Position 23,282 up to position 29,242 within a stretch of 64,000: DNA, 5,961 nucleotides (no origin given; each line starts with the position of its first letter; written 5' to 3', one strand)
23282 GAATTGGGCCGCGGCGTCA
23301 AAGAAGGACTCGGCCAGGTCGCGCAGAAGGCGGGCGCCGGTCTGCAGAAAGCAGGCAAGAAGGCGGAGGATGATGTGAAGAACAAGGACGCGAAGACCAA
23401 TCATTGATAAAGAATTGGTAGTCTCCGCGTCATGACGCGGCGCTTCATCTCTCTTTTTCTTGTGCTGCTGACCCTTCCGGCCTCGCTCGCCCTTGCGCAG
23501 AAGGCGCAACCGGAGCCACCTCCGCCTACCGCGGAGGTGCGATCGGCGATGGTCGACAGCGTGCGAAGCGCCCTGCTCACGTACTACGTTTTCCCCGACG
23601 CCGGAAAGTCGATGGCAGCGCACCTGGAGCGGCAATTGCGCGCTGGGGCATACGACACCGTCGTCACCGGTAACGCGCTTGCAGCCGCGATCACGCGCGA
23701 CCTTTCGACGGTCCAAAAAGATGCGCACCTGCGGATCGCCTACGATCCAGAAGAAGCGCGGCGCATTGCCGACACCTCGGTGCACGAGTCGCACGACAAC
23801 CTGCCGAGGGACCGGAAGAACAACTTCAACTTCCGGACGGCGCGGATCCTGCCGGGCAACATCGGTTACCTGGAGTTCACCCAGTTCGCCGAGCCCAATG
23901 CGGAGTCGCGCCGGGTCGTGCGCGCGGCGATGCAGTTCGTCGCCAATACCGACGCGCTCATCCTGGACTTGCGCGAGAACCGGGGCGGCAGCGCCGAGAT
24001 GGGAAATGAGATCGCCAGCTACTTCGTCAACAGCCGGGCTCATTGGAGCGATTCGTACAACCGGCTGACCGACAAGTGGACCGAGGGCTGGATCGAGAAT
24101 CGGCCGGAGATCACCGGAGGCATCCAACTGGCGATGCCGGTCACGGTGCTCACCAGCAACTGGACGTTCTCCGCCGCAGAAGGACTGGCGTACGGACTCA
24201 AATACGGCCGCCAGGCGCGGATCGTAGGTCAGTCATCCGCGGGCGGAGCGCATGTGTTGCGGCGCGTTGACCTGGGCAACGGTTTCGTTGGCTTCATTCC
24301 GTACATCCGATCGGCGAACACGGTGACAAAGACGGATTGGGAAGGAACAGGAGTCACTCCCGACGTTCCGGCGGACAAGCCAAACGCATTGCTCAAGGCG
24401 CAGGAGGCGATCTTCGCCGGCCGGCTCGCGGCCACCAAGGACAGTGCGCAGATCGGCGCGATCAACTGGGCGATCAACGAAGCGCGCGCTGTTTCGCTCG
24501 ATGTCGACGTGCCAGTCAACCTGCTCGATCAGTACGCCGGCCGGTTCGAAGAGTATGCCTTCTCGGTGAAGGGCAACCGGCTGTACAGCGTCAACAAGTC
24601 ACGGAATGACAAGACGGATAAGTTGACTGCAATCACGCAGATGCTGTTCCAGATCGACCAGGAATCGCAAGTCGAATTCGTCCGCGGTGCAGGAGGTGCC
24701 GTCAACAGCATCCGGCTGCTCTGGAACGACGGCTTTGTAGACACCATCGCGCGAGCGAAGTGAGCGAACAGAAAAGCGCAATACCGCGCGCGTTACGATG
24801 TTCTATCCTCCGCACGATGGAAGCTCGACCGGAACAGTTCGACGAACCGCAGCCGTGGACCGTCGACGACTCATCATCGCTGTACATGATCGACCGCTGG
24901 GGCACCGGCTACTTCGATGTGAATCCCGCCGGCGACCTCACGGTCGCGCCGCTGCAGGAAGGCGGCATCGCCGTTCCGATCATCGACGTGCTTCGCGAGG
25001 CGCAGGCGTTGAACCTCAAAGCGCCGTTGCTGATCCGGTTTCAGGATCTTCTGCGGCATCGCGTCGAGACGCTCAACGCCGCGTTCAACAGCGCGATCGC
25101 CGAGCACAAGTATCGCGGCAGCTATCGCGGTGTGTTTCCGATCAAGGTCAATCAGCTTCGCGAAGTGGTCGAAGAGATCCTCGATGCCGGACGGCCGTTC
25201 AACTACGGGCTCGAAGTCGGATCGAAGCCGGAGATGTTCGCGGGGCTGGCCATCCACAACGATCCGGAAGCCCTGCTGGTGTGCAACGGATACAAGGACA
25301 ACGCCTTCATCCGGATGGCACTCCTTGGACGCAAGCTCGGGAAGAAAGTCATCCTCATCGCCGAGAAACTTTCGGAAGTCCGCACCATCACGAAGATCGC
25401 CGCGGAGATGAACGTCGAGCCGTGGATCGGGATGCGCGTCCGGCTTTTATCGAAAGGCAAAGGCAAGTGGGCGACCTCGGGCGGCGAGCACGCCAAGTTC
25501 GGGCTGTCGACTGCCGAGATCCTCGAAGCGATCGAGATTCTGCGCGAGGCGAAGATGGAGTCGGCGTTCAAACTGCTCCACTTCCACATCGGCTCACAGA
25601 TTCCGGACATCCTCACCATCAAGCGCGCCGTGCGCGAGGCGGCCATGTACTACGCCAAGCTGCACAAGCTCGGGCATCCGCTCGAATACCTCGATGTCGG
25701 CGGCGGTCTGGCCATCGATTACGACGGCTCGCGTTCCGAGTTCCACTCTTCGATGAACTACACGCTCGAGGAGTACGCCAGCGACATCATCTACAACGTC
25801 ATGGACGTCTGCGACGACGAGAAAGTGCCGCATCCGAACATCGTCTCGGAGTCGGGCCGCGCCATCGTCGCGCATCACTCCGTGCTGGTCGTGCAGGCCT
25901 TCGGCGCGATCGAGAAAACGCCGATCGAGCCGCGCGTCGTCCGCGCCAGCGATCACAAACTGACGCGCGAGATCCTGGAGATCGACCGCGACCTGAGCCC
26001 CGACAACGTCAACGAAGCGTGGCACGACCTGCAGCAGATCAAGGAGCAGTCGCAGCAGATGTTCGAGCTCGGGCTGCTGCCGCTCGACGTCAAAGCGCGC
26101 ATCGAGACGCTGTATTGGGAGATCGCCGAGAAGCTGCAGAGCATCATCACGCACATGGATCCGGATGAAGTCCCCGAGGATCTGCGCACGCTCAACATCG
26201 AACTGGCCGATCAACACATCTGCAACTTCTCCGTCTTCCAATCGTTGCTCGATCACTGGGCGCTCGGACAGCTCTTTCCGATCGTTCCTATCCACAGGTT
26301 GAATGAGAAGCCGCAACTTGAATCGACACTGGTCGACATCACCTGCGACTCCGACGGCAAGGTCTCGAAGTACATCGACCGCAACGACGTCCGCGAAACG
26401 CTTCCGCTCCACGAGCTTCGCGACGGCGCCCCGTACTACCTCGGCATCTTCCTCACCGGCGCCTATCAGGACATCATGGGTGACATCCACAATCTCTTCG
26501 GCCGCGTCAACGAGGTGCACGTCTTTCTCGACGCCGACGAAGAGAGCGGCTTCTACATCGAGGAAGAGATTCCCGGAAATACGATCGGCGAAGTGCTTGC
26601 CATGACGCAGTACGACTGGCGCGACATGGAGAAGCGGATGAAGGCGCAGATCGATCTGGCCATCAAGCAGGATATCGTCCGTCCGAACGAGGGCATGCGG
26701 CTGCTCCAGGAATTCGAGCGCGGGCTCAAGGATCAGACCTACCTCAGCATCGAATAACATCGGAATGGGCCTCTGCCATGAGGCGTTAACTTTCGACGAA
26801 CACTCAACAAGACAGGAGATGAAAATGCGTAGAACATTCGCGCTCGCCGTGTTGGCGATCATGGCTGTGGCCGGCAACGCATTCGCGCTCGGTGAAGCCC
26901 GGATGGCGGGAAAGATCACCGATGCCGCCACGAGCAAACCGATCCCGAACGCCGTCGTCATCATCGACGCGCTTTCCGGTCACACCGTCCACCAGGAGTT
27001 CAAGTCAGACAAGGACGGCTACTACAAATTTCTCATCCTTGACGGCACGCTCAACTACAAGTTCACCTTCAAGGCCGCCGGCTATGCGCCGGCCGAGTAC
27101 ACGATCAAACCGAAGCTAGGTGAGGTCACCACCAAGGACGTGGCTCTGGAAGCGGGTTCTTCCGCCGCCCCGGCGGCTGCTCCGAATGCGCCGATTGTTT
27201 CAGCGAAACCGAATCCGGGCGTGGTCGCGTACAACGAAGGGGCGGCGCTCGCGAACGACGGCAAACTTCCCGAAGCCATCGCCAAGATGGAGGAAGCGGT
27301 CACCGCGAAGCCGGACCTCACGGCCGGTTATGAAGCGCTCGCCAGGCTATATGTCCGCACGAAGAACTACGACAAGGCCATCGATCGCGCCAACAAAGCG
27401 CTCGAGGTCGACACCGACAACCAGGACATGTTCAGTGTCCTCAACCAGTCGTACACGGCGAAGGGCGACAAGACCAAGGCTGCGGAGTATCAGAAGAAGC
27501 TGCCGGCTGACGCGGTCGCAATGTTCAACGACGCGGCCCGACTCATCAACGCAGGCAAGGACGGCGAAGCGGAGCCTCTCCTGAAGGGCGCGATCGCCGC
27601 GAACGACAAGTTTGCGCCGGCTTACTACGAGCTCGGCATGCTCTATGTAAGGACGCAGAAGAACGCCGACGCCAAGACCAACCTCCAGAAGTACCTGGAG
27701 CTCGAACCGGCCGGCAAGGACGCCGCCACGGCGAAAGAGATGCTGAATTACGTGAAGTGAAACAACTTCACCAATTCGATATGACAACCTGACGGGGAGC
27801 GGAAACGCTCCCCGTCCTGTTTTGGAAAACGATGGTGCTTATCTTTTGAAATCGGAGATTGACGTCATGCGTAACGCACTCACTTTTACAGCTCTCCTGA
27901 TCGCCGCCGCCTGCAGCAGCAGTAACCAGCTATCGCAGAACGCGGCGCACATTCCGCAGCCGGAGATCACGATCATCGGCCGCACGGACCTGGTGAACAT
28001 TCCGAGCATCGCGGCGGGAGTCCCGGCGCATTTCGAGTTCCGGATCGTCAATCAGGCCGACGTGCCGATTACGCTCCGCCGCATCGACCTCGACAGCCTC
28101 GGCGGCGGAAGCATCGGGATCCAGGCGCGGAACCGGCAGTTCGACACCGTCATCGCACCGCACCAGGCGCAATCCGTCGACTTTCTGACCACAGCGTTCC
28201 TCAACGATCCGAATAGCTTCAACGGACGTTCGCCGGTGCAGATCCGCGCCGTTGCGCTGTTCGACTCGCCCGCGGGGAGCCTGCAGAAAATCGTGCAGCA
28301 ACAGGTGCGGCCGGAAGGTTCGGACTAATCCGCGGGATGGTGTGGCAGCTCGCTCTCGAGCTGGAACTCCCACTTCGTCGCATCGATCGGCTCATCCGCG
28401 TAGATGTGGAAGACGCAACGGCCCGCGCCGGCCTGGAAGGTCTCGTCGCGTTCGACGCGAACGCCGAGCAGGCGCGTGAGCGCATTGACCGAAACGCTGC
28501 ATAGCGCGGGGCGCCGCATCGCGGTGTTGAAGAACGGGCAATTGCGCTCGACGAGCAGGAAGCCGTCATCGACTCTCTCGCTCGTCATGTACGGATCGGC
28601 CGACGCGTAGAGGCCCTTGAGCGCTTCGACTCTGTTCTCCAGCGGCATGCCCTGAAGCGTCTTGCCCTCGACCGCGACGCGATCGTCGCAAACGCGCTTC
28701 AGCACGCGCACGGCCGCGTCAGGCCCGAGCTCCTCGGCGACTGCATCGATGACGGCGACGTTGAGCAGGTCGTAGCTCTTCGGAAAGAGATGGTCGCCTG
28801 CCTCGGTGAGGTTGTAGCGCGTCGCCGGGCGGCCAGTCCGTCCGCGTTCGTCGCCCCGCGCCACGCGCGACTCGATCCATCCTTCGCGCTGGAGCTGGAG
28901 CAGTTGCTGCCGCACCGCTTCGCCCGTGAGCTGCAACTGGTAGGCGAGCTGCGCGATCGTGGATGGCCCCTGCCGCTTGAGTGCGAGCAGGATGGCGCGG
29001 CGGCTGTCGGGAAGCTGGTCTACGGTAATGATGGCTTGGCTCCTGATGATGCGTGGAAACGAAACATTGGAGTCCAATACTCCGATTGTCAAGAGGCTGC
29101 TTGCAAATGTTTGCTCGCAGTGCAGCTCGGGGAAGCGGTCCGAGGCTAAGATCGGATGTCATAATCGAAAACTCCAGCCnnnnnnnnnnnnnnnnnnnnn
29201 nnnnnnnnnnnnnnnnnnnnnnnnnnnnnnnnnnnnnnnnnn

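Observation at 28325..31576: Divergent module: Cys-domain wHTH regulator, then DUF4157 (HExxH) effector-like protein, then secreted transglutaminase-like cysteine protease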

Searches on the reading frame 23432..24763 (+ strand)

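Call 16: search_protein_families(library=pfam, proteins=[window:23432-24763:+], max_evalue=0.0001)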
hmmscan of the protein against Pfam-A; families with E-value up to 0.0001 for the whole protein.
window:23432-24763:+ (443 aa): 2 families
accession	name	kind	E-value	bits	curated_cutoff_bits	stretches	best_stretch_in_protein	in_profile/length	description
PF03572.23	Peptidase_S41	-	1.6e-22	80.3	24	1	143-313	1-164/165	Peptidase family S41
PF11918.13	Peptidase_S41_N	-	1.8e-10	41.4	26.6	1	39-116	20-98/129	N-terminal domain of Peptidase_S41 in eukaryotic IRBP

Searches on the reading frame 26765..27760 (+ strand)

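Call 3: search_protein_families(library=pfam, proteins=[window:26765-27760:+], max_evalue=0.01)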
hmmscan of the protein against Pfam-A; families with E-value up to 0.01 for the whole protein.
window:26765-27760:+ (331 aa): 16 families
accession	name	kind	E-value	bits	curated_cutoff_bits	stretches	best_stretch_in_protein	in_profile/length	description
PF07719.23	TPR_2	-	7.7e-12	44.8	27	2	188-219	3-34/34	Tetratricopeptide repeat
PF13620.12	CarboxypepD_reg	-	1.6e-11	44.8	32.3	1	48-129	3-82/82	Carboxypeptidase regulatory-like domain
PF14559.12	TPR_19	-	5e-10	40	25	2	165-226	4-65/68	Tetratricopeptide repeat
PF13181.12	TPR_8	-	3.3e-09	36.6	25.7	1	284-316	1-33/34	Tetratricopeptide repeat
PF13428.12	TPR_14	-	1e-07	32.3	23.5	0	188-221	3-36/44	Tetratricopeptide repeat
PF13715.12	CarbopepD_reg_2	-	1.1e-07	32.3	32.2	1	48-124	2-72/88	CarboxypepD_reg-like domain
PF13371.12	TPR_9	-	3.1e-07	30.7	35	1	286-328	31-73/73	Tetratricopeptide repeat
PF13424.12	TPR_12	-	1.2e-06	29.1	30.1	1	156-216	7-75/77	Tetratricopeptide repeat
PF13432.12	TPR_16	-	2.7e-06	28.1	32.7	0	191-246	2-57/65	Tetratricopeptide repeat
PF13431.12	TPR_17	-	2.9e-06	27.5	24.4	0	274-303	3-32/34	Tetratricopeptide repeat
PF24575.1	TPR_Slam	-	4.9e-05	24.1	35.2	0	148-206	43-101/104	Surface lipoprotein assembly modifier, N-terminal TPR repeats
PF00515.34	TPR_1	-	7.6e-05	22.8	27.8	0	284-315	1-32/34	Tetratricopeptide repeat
PF13176.12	TPR_7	-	8.3e-05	22.8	27.9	0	190-221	3-34/36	Tetratricopeptide repeat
PF25063.1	ARM_TT21_C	-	0.00098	19.5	35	0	258-309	103-154/209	Tetratricopeptide repeat protein 21 C-terminal ARM domain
PF13414.12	TPR_11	-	0.001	19.1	26.8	0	163-198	5-40/42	TPR repeat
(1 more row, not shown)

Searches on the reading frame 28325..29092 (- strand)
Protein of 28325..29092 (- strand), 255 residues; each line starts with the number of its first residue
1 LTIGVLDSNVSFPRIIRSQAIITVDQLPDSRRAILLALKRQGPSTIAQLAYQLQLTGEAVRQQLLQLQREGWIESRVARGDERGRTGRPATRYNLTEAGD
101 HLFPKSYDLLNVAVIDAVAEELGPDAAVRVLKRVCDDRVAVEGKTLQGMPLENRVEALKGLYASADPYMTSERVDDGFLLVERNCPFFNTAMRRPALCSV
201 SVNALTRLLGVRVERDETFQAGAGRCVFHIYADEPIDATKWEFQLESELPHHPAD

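Call 3: search_protein_families(library=pfam, proteins=[window:28325-29092:-], max_evalue=0.01)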
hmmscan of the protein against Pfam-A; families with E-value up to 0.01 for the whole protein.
window:28325-29092:- (255 aa): 11 families
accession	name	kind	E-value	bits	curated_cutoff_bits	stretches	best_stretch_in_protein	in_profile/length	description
PF12802.13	MarR_2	-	5.5e-05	23.7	27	1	27-83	3-60/61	MarR family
PF13412.12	HTH_24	-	0.00012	22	21.9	1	29-74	3-48/48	Winged helix-turn-helix DNA-binding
PF01022.26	HTH_5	-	0.00024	21.3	22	1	30-74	3-46/47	Bacterial regulatory protein, arsR family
PF12840.13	HTH_20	-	0.00047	20.5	27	1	30-71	5-46/51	Helix-turn-helix domain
PF13814.12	Replic_Relax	-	0.00052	20.6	25.3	1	37-116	3-76/191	Replication-relaxation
PF25212.1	HVO_A0114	-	0.00057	20.1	27.6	1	26-93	19-81/84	HVO_A0114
PF01047.28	MarR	-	0.0011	19.3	24.6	1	33-83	7-57/59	MarR family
PF18546.6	MetOD1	-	0.0013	19.2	23.8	1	174-230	80-141/142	Methanogen output domain 1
PF02082.26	Rrf2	-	0.0019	18.8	30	1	35-76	14-56/132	Iron-dependent Transcriptional regulator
PF06224.18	AlkZ-like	-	0.002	18.2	25.9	1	31-86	172-226/329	DNA glycosylase AlkZ-like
PF25213.1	HVO_A0261_N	-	0.0027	18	35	0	30-81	12-58/86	HVO_A0261 N-terminal domain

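Call 4: search_protein_families(library=ncbifam, proteins=[window:28325-29092:-], max_evalue=0.01)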
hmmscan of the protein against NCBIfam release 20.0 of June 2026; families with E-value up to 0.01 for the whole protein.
window:28325-29092:- (255 aa): 5 families
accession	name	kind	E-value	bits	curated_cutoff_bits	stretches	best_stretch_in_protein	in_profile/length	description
TIGR02702.1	SufR_cyano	equivalog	1.4e-17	64.1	178.8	1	30-228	2-206/208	iron-sulfur cluster biosynthesis transcriptional regulator SufR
NF033788.1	HTH_metalloreg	subfamily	0.00035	20.3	55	1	30-76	12-58/77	metalloregulator ArsR/SmtB family transcription factor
NF040939.2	trans_reg_lrs14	equivalog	0.0004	20.4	90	1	20-97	12-87/103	Lrs14 family HTH-type transcriptional regulator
NF053602.1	Phr_regulator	exception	0.0064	16.1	320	1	29-93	12-71/191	heat shock transcription regulator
NF007753.1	PRK10434.1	equivalog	0.0097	15.5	350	0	31-72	7-48/253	glucitol operon DNA-binding transcriptional repressor SrlR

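Call 46: search_solved_structures(query=window:28325-29092:-, max_evalue=0.1)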
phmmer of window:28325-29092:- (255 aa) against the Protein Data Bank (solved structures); distinct sequences matched with E-value up to 0.1: 2.
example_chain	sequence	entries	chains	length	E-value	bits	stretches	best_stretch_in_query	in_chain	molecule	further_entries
5znx_A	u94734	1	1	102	0.033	16.9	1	6-76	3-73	Transcriptional activator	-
3jth_A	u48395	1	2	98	0.091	15.5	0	18-76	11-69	Transcription activator HlyU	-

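Call 53: find_homologous_proteins(query=window:28325-29092:-, max_evalue=0.00001)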
Query window:28325-29092:- (255 aa): 1182 proteins with E <= 0.00001 among 3783 candidates; the best 120 are listed.
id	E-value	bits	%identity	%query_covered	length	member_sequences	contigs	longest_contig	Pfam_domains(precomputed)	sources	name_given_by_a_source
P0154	2.1e-160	550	97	100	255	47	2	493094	-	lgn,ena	-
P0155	5.0e-150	516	91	99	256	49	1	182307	-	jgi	-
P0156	1.7e-144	498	88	99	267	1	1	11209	-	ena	-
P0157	1.7e-144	498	95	91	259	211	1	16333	-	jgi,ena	-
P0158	6.5e-141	486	91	93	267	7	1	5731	-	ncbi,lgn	-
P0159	8.8e-138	476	91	93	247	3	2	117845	PF13814.13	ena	-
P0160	1.2e-136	472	87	96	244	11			-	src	-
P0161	5.0e-113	395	78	91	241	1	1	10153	PF13412.13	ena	-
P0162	6.2e-113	394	78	89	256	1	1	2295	PF13412.13,PF13814.13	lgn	-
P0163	8.3e-111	387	77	89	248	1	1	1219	PF13412.13,PF12802.14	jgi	jgi:predicted ArsR family transcriptional regulator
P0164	2.4e-110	386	74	95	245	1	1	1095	PF13412.13,PF18546.7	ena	-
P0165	1.3e-109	383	77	89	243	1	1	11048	-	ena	-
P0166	1.4e-109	383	77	89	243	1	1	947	PF13412.13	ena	-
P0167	1.7e-109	383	75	91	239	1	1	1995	PF13412.13,PF01022.27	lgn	-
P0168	1.7e-109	383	77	86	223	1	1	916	PF13412.13,PF18546.7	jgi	jgi:predicted ArsR family transcriptional regulator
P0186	2.2e-105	370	73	89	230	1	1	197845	PF13412.13,PF13814.13,PF14196.12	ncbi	ncbi:MAG: methanogen output domain 1-containing protein [Acidobacteriota bacterium]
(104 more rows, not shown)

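Call 54: find_encoding_contigs(protein=P0154, flank=10000, max_places=2)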
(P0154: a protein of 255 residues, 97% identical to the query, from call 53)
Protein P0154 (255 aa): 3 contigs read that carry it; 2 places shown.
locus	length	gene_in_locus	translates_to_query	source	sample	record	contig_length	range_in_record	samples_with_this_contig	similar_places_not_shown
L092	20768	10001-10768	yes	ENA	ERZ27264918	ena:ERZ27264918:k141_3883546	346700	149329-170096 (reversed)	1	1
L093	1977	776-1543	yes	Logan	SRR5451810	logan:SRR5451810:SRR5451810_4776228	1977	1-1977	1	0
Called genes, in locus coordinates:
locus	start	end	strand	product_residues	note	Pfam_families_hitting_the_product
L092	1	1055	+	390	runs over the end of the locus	PF00162:PGK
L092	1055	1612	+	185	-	PF01928:CYTH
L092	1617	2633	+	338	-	PF00483:NTP_transferase, PF12804:NTP_transf_3, PF25084:LbH_EIF2B, PF24894:Hexapep_GlmU (weak)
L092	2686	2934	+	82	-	PF02700:PurS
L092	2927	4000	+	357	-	-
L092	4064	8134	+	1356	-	PF12969:DUF3857, PF01841:Transglut_core (weak), PF23914:TPR_CcmH_CycH (faint), PF13428:TPR_14 (faint), PF13432:TPR_16 (faint), PF14559:TPR_19 (faint)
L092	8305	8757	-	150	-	PF01797:Y1_Tnp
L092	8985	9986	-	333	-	PF01841:Transglut_core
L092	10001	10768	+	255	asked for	-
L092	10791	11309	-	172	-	PF01782:RimM, PF05239:PRC (weak), PF24986:PRC_RimM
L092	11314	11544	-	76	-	PF13083:KH_KhpA-B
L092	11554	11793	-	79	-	PF00886:Ribosomal_S16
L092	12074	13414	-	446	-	PF02881:SRP54_N, PF00448:SRP54, PF02978:SRP_SPB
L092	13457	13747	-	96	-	-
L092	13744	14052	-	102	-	-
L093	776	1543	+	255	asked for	-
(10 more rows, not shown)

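Call 55: find_encoding_contigs(protein=P0155, flank=10000, max_places=2)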
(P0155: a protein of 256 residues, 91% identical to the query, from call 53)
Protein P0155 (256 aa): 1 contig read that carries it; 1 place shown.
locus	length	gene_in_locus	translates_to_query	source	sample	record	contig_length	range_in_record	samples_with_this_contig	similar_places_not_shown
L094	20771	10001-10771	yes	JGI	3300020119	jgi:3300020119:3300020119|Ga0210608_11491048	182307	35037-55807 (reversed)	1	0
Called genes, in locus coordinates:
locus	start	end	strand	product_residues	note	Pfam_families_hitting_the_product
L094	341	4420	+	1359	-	PF12969:DUF3857, PF01841:Transglut_core (weak), PF13428:TPR_14 (faint), PF14559:TPR_19 (faint), PF23914:TPR_CcmH_CycH (faint), PF07719:TPR_2 (faint), PF13414:TPR_11 (faint), PF13432:TPR_16 (weak), +1 more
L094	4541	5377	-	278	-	-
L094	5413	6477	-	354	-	PF13439:Glyco_transf_4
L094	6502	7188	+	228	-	-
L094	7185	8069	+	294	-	PF01636:APH (faint), PF00069:Pkinase, PF07714:PK_Tyr_Ser-Thr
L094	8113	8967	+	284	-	-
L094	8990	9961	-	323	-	PF01841:Transglut_core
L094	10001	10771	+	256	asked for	-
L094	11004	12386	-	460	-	PF00171:Aldedh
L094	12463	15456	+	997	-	PF13620:CarboxypepD_reg, PF13715:CarbopepD_reg_2 (weak), PF25183:OMP_b-brl_4, PF00593:TonB_dep_Rec_b-barrel (weak), PF25183:OMP_b-brl_4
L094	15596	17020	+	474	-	PF03062:MBOAT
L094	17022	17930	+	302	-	-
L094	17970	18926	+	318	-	PF25919:BSH_CusB (faint), PF25917:BSH_RND (weak), PF25881:HH_YBHG (weak), PF25954:Beta-barrel_RND_2, PF25990:Beta-barrel_YknX (weak)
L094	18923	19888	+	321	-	PF13555:AAA_29 (faint), PF00005:ABC_tran, PF13304:AAA_21 (weak)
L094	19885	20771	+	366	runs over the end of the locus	PF12679:ABC2_membrane_2, PF12730:ABC2_membrane_4 (faint), PF12698:ABC2_membrane_3, PF01061:ABC2_membrane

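Call 56: find_encoding_contigs(protein=P0186, flank=6000, max_places=1)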
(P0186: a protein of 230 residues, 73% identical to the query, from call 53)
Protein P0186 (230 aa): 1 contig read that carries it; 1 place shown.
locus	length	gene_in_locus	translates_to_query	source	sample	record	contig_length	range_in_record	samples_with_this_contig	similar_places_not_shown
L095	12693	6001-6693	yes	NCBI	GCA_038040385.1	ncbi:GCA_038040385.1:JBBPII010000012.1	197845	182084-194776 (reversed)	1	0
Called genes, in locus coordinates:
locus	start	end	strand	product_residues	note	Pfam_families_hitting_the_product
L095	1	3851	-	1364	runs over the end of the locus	-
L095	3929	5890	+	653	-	PF00930:DPPIV_N (faint), PF26550:Tricorn_2nd, PF26549:Tricorn_N, PF26550:Tricorn_2nd, PF12697:Abhydrolase_6 (weak), PF20434:BD-FAE, PF00326:Peptidase_S9, PF01738:DLH (weak), +3 more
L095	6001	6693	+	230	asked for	PF13412:HTH_24 (faint), PF13814:Replic_Relax (weak), PF14196:ATC_hydrolase (faint)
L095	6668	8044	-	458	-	PF00171:Aldedh, PF05893:LuxC (weak)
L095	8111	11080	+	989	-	PF13620:CarboxypepD_reg, PF13715:CarbopepD_reg_2 (faint), PF17210:SdrD_B (weak), PF25183:OMP_b-brl_4, PF00593:TonB_dep_Rec_b-barrel (weak), PF25183:OMP_b-brl_4 (weak)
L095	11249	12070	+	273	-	PF00440:TetR_N, PF14246:TetR_C_7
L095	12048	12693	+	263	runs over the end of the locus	PF25881:HH_YBHG (faint), PF25954:Beta-barrel_RND_2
